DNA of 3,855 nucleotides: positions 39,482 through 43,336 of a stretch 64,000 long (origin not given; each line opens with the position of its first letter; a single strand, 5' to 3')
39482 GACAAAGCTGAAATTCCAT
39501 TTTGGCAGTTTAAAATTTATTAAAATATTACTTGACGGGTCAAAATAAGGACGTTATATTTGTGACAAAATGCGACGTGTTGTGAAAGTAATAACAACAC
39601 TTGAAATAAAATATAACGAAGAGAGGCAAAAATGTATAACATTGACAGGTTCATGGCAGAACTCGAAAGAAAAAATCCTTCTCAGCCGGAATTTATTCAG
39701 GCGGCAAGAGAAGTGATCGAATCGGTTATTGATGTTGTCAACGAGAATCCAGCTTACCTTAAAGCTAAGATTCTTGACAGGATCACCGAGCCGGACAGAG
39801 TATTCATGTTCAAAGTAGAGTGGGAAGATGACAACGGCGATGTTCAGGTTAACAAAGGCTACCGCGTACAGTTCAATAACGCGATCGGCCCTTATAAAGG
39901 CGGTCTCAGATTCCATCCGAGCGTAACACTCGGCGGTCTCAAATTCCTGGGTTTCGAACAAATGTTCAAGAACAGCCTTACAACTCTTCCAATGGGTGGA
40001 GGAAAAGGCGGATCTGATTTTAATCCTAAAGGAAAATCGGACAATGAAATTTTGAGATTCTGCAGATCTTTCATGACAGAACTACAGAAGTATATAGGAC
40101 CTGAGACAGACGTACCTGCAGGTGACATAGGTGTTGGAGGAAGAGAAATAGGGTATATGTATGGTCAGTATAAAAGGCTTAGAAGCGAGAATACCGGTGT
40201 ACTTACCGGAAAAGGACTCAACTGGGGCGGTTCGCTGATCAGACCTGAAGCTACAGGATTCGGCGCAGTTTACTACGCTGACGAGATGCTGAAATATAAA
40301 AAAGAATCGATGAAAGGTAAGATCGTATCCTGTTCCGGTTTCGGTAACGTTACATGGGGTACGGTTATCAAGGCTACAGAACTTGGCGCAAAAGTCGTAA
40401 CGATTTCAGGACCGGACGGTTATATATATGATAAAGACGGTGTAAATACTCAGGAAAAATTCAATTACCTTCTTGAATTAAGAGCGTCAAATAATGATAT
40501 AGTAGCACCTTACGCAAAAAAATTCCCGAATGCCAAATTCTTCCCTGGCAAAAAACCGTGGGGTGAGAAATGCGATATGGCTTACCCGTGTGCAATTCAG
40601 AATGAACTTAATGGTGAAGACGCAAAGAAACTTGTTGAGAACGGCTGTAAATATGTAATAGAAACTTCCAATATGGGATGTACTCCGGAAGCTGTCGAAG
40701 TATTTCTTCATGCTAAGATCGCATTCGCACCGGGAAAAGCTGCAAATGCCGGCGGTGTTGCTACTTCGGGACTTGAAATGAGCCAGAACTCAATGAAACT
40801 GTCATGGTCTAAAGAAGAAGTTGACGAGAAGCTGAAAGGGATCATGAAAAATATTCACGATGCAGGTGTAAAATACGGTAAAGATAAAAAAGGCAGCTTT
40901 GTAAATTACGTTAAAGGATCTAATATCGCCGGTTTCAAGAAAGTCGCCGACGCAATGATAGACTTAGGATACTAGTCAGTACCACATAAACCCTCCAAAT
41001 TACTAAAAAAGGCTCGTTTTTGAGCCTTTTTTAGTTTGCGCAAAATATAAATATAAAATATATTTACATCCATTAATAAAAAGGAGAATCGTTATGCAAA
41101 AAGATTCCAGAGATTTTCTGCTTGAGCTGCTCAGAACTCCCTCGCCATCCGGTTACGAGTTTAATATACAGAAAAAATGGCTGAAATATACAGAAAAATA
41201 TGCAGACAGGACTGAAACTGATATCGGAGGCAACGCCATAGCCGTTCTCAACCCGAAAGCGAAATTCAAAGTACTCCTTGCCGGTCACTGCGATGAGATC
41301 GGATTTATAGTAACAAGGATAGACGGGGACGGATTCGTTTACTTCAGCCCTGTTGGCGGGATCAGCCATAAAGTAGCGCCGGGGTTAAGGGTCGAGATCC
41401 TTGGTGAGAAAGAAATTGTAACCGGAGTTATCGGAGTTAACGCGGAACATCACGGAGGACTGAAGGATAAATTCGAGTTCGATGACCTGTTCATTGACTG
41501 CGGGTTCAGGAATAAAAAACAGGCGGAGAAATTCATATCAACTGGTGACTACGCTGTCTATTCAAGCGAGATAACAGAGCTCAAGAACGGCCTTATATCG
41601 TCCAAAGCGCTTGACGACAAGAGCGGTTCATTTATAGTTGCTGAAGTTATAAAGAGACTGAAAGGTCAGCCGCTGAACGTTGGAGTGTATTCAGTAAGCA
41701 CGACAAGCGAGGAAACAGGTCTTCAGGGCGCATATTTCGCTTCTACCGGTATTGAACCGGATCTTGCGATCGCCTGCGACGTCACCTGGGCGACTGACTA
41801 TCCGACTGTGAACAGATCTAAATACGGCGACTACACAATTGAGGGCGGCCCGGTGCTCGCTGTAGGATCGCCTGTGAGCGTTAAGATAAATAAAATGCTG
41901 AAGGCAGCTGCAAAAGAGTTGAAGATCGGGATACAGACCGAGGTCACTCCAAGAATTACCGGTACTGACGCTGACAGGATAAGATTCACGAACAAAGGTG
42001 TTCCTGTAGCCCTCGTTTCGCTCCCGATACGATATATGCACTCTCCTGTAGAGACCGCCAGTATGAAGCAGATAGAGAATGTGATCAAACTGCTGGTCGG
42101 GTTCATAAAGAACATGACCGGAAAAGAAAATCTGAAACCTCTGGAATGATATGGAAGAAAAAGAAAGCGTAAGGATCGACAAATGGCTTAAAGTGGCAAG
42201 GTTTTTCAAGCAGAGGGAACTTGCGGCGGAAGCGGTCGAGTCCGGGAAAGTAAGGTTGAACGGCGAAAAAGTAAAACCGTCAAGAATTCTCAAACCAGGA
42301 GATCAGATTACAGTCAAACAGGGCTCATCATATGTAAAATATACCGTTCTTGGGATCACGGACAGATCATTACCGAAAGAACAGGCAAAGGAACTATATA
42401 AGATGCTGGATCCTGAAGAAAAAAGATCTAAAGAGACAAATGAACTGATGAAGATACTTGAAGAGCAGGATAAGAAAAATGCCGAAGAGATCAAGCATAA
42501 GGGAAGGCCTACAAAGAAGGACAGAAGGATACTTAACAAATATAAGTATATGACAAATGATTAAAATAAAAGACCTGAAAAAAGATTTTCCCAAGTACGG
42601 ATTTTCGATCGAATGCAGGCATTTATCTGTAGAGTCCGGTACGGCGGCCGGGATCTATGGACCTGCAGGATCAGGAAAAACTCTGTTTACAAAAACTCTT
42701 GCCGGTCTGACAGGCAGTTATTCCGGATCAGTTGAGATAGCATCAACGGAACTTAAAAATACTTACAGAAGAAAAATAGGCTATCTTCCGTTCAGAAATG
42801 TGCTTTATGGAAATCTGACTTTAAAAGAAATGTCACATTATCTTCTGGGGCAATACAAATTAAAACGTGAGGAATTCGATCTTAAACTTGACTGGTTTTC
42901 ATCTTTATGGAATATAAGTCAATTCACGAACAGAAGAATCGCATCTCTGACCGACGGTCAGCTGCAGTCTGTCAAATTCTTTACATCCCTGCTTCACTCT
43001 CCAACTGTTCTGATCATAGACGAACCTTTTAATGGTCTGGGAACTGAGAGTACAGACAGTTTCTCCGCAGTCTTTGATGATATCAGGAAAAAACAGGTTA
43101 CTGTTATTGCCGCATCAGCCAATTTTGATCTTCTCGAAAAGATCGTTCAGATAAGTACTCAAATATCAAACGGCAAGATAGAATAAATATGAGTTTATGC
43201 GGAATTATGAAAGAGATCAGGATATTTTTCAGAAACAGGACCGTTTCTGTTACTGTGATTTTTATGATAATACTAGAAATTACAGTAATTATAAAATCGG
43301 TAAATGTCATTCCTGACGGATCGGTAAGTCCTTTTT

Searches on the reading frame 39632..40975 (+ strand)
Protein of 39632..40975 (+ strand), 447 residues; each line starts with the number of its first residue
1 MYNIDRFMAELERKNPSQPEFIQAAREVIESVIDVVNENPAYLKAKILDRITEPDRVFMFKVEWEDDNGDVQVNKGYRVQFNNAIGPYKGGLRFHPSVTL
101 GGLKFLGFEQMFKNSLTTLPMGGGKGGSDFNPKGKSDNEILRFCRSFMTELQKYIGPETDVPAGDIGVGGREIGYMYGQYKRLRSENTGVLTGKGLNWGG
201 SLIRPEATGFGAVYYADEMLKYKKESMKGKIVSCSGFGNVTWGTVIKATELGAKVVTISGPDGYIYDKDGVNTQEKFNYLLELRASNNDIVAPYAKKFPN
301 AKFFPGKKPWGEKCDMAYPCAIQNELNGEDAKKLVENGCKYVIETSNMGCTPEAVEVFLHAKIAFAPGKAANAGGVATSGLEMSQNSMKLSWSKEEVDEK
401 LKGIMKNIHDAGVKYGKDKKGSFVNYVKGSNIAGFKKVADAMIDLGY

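Call 21: search_protein_families(library=pfam, proteins=[window:39632-40975:+], max_evalue=0.00001)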
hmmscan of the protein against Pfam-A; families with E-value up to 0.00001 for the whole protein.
window:39632-40975:+ (447 aa): 2 families
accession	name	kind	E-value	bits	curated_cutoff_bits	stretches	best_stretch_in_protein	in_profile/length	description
PF00208.27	ELFV_dehydrog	-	3.9e-83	279.3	23.4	1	199-446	1-241/241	Glutamate/Leucine/Phenylalanine/Valine dehydrogenase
PF02812.23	ELFV_dehydrog_N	-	2.4e-53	179.7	25.3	1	54-181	1-128/129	Glu/Leu/Phe/Val dehydrogenase, dimerisation domain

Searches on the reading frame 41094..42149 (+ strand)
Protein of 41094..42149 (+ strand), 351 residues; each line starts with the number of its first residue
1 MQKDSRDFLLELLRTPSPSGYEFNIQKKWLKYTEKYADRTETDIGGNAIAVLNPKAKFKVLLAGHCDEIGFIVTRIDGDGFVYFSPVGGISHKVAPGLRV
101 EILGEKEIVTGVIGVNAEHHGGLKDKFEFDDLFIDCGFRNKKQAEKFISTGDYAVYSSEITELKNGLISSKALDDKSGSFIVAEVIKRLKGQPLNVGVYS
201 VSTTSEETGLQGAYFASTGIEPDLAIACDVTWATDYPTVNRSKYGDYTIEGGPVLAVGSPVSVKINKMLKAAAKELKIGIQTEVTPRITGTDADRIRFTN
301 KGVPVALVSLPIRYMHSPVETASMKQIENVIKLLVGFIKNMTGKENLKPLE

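Call 22: search_protein_families(library=pfam, proteins=[window:41094-42149:+], max_evalue=0.00001)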
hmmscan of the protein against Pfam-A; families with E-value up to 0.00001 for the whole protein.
window:41094-42149:+ (351 aa): 3 families
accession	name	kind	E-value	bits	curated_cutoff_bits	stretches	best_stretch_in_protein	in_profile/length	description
PF05343.19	Peptidase_M42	-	8.4e-78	261.8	23.2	1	46-333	1-292/292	M42 glutamyl aminopeptidase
PF01546.33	Peptidase_M20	-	1.6e-08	35.2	24.6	1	172-340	33-206/206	Peptidase family M20/M25/M40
PF04389.22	Peptidase_M28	-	3.6e-07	30.5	21.3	0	172-317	30-169/193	Peptidase family M28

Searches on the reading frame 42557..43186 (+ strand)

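Call 22: search_protein_families(library=pfam, proteins=[window:42557-43186:+], max_evalue=0.00001)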
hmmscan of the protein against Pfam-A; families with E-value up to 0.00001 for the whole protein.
window:42557-43186:+ (209 aa): 2 families
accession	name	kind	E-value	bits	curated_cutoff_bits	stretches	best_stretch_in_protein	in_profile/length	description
PF00005.33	ABC_tran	-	5e-19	69.7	25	1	22-159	5-137/137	ABC transporter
PF13304.12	AAA_21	-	2.2e-07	31.7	27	0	73-186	166-296/304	AAA domain, putative AbiEii toxin, Type IV TA system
